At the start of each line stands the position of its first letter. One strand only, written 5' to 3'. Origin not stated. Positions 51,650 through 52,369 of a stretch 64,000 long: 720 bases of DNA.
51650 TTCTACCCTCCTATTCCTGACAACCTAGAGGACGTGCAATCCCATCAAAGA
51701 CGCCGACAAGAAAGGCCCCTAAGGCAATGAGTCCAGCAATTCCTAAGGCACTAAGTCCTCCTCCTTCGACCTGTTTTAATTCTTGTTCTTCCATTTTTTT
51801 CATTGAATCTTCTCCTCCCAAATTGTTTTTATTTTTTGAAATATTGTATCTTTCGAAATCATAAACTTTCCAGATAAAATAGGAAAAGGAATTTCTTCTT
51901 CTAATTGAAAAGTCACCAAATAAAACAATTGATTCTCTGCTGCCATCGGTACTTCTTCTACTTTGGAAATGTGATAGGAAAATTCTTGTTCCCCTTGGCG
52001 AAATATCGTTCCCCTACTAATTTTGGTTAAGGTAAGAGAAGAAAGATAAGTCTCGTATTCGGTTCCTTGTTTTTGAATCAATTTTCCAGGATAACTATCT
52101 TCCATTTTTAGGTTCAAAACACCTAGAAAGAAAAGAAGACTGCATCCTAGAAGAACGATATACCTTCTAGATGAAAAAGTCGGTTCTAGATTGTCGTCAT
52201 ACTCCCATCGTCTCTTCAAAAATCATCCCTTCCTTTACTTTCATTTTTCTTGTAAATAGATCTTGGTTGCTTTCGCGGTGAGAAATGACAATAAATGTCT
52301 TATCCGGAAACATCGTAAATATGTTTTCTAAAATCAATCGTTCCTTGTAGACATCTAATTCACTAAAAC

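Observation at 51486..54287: Unannotated two-peptide bacteriocin-like locus with an atypical minimal accessory protein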

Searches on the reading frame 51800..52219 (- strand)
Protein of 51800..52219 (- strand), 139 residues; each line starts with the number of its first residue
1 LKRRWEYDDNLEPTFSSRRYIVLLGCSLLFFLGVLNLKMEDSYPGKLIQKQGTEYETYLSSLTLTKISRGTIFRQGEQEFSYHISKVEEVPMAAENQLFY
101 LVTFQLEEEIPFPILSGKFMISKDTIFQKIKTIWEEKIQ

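Call 3: search_protein_families(library=pfam, proteins=[window:51800-52219:-], max_evalue=1)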
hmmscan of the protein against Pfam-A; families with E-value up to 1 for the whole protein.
window:51800-52219:- (139 aa): 0 families

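Call 4: search_protein_families(library=ncbifam, proteins=[window:51800-52219:-], max_evalue=1)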
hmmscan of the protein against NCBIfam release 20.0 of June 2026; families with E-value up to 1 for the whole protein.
window:51800-52219:- (139 aa): 0 families

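Call 7: find_homologous_proteins(query=window:51800-52219:-, max_evalue=0.01)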
Query window:51800-52219:- (139 aa): 2 proteins with E <= 0.01 among 12 candidates.
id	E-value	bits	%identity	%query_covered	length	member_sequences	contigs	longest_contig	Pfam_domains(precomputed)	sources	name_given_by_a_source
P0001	1.0e-57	212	100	73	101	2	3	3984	-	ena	-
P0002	6.1e-44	167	58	100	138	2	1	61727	-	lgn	-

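Call 9: find_encoding_contigs(protein=P0002, flank=8000, max_places=5)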
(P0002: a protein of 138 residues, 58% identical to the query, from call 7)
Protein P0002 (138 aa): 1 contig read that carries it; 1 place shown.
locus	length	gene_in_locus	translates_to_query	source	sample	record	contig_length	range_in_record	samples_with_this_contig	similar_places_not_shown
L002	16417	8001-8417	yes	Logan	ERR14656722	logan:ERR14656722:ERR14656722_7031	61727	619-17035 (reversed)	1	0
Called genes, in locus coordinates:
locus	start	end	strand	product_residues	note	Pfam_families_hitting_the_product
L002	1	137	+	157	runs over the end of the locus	PF02381:MraZ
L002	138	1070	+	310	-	PF01795:Methyltransf_5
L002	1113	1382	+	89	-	PF04977:DivIC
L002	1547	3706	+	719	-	PF03717:PBP_dimer, PF00905:Transpeptidase, PF03793:PASTA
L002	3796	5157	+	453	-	PF00933:Glyco_hydro_3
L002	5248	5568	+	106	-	-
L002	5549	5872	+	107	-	PF07875:Coat_F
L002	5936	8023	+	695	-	PF02463:SMC_N (weak), PF03412:Peptidase_C39, PF00664:ABC_membrane, PF00005:ABC_tran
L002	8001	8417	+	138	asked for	-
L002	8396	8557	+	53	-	-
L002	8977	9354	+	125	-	-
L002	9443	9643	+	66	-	PF01165:Ribosomal_S21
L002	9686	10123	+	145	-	PF09424:YqeY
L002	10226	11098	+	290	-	-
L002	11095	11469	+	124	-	-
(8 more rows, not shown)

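Call 10: find_encoding_contigs(protein=P0001, flank=5000, max_places=5)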
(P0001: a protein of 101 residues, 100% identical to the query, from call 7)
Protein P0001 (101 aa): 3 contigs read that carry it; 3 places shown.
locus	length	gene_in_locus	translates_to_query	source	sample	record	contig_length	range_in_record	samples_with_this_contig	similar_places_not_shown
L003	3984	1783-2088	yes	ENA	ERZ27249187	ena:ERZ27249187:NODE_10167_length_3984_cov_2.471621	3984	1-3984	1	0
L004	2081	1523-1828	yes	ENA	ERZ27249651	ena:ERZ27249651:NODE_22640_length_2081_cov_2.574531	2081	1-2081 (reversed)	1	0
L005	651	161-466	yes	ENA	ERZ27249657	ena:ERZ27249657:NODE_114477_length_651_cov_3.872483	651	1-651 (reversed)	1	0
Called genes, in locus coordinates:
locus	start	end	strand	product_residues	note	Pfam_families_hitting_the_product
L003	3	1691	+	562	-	?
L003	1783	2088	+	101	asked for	-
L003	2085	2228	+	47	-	-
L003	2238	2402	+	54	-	-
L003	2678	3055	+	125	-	-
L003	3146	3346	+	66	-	PF01165:Ribosomal_S21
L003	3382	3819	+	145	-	PF09424:YqeY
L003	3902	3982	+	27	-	?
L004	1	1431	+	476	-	?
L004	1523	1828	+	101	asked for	-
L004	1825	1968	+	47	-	-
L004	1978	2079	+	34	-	?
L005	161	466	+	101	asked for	-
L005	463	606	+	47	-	-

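Call 24: search_protein_representatives(alignment_id=A2)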
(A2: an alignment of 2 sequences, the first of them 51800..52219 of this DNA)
Query: 2 sequences, 139 profile positions. Proteins with E-value up to 0.001 (for the whole library): 11; up to 1e-10: 7; up to 1e-30: 2. The best 11 are listed.
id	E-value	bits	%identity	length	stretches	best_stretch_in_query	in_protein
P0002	1.6e-76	271.2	-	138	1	1-139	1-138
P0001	6.1e-56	204.5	-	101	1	39-139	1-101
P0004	2.4e-20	89.2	-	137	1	1-137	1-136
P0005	4.1e-17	78.7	-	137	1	1-136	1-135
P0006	1.1e-12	64.3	-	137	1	1-137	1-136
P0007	6.9e-12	61.8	-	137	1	1-137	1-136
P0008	4.3e-11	59.2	-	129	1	23-136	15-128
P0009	5.7e-10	55.6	-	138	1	2-136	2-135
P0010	1.5e-08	50.9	-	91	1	53-135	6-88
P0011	3.6e-07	46.5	-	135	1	23-136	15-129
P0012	7.8e-04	35.7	-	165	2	101-139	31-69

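Call 26: find_encoding_contigs(protein=P0004, flank=6000, max_places=3)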
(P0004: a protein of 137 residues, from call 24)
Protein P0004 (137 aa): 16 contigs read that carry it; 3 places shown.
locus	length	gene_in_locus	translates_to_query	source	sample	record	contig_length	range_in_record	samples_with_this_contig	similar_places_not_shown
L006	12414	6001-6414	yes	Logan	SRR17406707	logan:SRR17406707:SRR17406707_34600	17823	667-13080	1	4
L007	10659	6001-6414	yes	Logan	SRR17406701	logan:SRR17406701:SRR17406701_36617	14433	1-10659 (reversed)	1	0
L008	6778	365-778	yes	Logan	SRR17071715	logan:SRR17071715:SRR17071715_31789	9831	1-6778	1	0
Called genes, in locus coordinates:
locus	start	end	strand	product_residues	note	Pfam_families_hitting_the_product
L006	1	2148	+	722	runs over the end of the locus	PF03717:PBP_dimer, PF00905:Transpeptidase, PF03793:PASTA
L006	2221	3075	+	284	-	PF06541:ABC_trans_CmpB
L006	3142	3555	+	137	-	-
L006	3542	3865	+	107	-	PF07875:Coat_F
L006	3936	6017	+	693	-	PF03412:Peptidase_C39, PF02463:SMC_N (weak), PF00664:ABC_membrane, PF00005:ABC_tran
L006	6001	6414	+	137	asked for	-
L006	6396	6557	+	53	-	-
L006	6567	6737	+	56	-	-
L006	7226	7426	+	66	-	PF01165:Ribosomal_S21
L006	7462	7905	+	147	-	PF09424:YqeY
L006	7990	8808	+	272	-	-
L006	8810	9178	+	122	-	-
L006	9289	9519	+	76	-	PF07873:YabP (weak)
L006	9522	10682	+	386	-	PF06898:YqfD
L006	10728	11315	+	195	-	PF04892:VanZ-LLP1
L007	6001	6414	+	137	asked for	-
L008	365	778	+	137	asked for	-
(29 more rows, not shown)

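Call 27: find_encoding_contigs(protein=P0006, flank=6000, max_places=3)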
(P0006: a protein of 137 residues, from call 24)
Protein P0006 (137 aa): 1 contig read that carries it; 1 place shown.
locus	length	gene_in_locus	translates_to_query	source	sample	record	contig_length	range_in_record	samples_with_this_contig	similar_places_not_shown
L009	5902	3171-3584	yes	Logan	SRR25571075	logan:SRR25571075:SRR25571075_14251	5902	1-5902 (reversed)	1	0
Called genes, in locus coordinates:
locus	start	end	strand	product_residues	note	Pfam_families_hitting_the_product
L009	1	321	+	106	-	?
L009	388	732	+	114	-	-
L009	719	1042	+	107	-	PF07875:Coat_F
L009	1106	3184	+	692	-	PF03412:Peptidase_C39, PF02463:SMC_N (faint), PF00664:ABC_membrane, PF00005:ABC_tran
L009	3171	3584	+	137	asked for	-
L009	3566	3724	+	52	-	-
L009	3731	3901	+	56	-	-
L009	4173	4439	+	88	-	PF01165:Ribosomal_S21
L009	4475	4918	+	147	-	PF09424:YqeY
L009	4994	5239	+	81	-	PF07873:YabP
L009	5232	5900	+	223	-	?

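Call 30: find_encoding_contigs(protein=P0008, flank=6000, max_places=2)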
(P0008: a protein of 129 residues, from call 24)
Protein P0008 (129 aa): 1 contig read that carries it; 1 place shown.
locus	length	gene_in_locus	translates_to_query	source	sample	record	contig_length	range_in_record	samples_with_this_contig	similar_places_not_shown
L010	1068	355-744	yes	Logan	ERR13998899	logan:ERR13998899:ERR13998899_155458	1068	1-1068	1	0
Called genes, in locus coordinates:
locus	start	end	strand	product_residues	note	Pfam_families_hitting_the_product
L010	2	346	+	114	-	?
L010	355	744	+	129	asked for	-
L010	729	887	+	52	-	-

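Call 31: find_encoding_contigs(protein=P0011, flank=6000, max_places=2)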
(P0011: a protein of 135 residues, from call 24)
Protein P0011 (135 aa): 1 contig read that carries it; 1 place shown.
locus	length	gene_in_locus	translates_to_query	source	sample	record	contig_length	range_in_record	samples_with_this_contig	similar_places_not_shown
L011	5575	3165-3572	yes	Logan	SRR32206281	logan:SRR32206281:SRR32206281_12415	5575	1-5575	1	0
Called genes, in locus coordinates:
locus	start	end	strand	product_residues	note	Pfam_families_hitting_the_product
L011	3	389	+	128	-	?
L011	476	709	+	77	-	-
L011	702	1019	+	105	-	PF07875:Coat_F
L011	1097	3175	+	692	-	PF03412:Peptidase_C39, PF02463:SMC_N (weak), PF00664:ABC_membrane, PF00005:ABC_tran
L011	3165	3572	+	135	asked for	-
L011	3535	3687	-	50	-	-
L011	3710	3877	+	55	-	-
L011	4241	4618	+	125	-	-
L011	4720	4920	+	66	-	PF01165:Ribosomal_S21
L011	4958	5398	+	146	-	PF09424:YqeY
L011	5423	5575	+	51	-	?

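Call 32: predict_structure(alignment_id=A2)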
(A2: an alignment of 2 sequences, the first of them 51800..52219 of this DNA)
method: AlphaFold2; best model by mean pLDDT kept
length: 139 residues; sequences in the alignment: 2
mean_pLDDT: 56.0   pTM: 0.41
mean pLDDT of the five models: 56.0, 55.2, 53.6, 52.7, 39.9
residues with pLDDT >= 90: 0; 70-90: 28; 50-70: 61; < 50: 50
segments of 3 or more residues with pLDDT < 50: 6-11, 36-44, 93-97, 115-139
pLDDT, mean of each block of 10 residues (from residue 1): 49 59 74 49 53 71 54 58 70 51 71 45 38 40
secondary structure, 60 per line:
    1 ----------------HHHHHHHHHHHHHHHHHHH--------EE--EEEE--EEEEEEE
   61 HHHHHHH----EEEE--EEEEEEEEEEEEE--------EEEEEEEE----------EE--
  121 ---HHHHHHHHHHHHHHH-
elements in order: H17-35 E48-51 E54-60 H61-67 E72-75 E78-90 E99-106 H124-138

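Call 38: find_encoding_contigs(protein=P0005, flank=8000, max_places=2)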
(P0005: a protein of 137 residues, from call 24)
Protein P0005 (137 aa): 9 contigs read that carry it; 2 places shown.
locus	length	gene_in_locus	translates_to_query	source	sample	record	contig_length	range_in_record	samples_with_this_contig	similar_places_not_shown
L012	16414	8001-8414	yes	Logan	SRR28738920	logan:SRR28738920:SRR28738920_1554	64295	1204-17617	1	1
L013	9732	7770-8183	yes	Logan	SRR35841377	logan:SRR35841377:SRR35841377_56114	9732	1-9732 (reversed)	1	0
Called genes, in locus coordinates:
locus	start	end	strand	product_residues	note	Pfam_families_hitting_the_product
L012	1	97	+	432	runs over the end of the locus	?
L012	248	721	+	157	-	PF02381:MraZ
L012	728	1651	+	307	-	PF01795:Methyltransf_5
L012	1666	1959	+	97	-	PF04977:DivIC (weak)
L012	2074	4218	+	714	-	PF03717:PBP_dimer, PF00905:Transpeptidase, PF03793:PASTA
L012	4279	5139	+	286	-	PF06541:ABC_trans_CmpB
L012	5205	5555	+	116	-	-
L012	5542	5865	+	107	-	PF07875:Coat_F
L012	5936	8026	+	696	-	PF03412:Peptidase_C39, PF02463:SMC_N (weak), PF00664:ABC_membrane, PF00005:ABC_tran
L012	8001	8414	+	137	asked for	-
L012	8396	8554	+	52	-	-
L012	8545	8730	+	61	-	-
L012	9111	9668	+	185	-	-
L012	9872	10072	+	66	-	PF01165:Ribosomal_S21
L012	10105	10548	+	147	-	PF09424:YqeY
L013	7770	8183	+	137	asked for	-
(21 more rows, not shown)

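Call 39: find_encoding_contigs(protein=P0007, flank=8000, max_places=2)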
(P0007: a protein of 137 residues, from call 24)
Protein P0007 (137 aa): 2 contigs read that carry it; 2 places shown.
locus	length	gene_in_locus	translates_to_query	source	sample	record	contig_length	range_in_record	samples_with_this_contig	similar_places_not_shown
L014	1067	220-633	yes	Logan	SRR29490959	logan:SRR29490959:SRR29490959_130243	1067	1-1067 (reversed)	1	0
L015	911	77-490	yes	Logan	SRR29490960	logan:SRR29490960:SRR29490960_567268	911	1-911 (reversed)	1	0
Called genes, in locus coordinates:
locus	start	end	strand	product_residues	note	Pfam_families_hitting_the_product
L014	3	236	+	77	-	?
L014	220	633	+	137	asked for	-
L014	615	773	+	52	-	-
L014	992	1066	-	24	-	?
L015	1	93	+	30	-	?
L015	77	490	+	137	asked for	-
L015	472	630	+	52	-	-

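Call 40: find_encoding_contigs(protein=P0009, flank=8000, max_places=2)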
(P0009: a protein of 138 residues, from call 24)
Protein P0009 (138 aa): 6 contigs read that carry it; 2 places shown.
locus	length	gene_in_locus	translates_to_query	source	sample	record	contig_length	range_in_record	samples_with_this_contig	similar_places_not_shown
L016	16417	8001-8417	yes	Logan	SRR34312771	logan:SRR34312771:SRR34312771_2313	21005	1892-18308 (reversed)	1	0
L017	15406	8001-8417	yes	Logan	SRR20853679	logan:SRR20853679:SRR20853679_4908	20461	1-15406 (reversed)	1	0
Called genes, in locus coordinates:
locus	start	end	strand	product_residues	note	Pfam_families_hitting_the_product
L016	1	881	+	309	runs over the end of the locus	PF01795:Methyltransf_5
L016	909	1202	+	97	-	PF04977:DivIC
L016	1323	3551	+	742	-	PF03717:PBP_dimer, PF00905:Transpeptidase, PF03793:PASTA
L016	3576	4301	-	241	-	-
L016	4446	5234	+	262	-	PF06541:ABC_trans_CmpB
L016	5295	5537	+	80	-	-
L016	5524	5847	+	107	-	PF07875:Coat_F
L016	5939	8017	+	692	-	PF03412:Peptidase_C39, PF02463:SMC_N (weak), PF00664:ABC_membrane, PF00005:ABC_tran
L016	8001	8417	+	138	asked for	-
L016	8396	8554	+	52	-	-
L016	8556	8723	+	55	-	-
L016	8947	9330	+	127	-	-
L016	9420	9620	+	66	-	PF01165:Ribosomal_S21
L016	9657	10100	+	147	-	PF09424:YqeY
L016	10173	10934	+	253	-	-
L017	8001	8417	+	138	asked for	-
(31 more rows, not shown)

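Call 44: predict_structure(alignment_id=A4)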
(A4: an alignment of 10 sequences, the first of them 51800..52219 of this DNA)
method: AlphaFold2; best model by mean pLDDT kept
length: 139 residues; sequences in the alignment: 10
mean_pLDDT: 78.2   pTM: 0.56
mean pLDDT of the five models: 78.2, 78.2, 76.2, 75.9, 75.7
residues with pLDDT >= 90: 26; 70-90: 74; 50-70: 33; < 50: 6
segments of 3 or more residues with pLDDT < 50: none
pLDDT, mean of each block of 10 residues (from residue 1): 51 66 90 75 88 91 81 88 86 68 89 88 66 66
secondary structure, 60 per line:
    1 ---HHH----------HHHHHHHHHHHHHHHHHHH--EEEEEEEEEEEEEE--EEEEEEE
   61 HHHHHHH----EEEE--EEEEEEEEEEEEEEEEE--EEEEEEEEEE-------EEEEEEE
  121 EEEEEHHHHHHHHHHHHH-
elements in order: H17-35 E38-51 E54-60 H61-67 E72-75 E78-94 E97-106 E114-125 H126-138

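Call 53: fold_search(model_id=the predicted structure, library=pdb)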
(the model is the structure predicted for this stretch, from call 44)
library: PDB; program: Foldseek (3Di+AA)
matches with E <= 10: 908; with E <= 0.001: 0
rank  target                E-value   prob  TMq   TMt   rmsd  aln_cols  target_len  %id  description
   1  8ziq_N                4.6e-03  1.00  0.37  0.11   4.8        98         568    8  HerA-DUF4297 complex with DNA (released 2025-03-12)
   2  8ziq_M                4.6e-03  1.00  0.36  0.11   7.8       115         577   10  HerA-DUF4297 complex with DNA (released 2025-03-12)
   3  8zis_D                1.2e-02  1.00  0.39  0.12   3.8        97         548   10  HerA Hexamer (released 2025-03-12)
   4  5xu0_B                1.2e-02  1.00  0.37  0.24   4.2        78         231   17  Structure of the membrane fusion protein Spr0693 from Streptococcus pneumoniae R6 (released 2018-01-24)
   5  8ziq_O                1.2e-02  1.00  0.38  0.11   7.4       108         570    9  HerA-DUF4297 complex with DNA (released 2025-03-12)
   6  9c1n_R                1.5e-02  0.99  0.32  0.10   9.7        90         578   12  HerA-DUF4297 assembly 2 (released 2025-06-04)
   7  8zis_F                2.4e-02  1.00  0.38  0.11   3.9        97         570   11  HerA Hexamer (released 2025-03-12)
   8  8zis_C                2.5e-02  1.00  0.39  0.11   3.8        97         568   10  HerA Hexamer (released 2025-03-12)
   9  5xu0_C                2.5e-02  1.00  0.34  0.23   4.7        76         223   12  Structure of the membrane fusion protein Spr0693 from Streptococcus pneumoniae R6 (released 2018-01-24)
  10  8zis_B                3.9e-02  0.99  0.40  0.12   6.1       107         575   11  HerA Hexamer (released 2025-03-12)
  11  8u15_D                4.4e-02  0.94  0.29  0.13   9.3       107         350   11  The ternary complex structure of DDB1-CRBN-SALL4(ZF1,2)-short bound to CC-220 (released 2023-12-27)
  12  8xau_E                4.9e-02  0.99  0.35  0.11   6.9        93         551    9  Cryo-EM structure of HerA (released 2024-06-05)
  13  2wpd_F                5.4e-02  0.99  0.37  0.13   5.1        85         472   10  The Mg.ADP inhibited state of the yeast F1c10 ATP synthase (released 2010-07-07)
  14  9c1m_Q                6.1e-02  0.96  0.31  0.09   8.1        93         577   13  HerA-DUF assembly 1 (released 2025-06-04)
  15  6l7x                  6.1e-02  0.41  0.19  0.13  20.0       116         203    7  Crystal structure of Cet1 from Trypanosoma cruzi in complex with #951 ligand (released 2020-06-03)
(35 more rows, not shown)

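Call 55: search_solved_structures(query=A4, max_evalue=10)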
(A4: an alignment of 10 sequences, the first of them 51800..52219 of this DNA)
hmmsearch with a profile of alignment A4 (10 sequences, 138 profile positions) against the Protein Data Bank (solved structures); distinct sequences matched with E-value up to 10: 0.
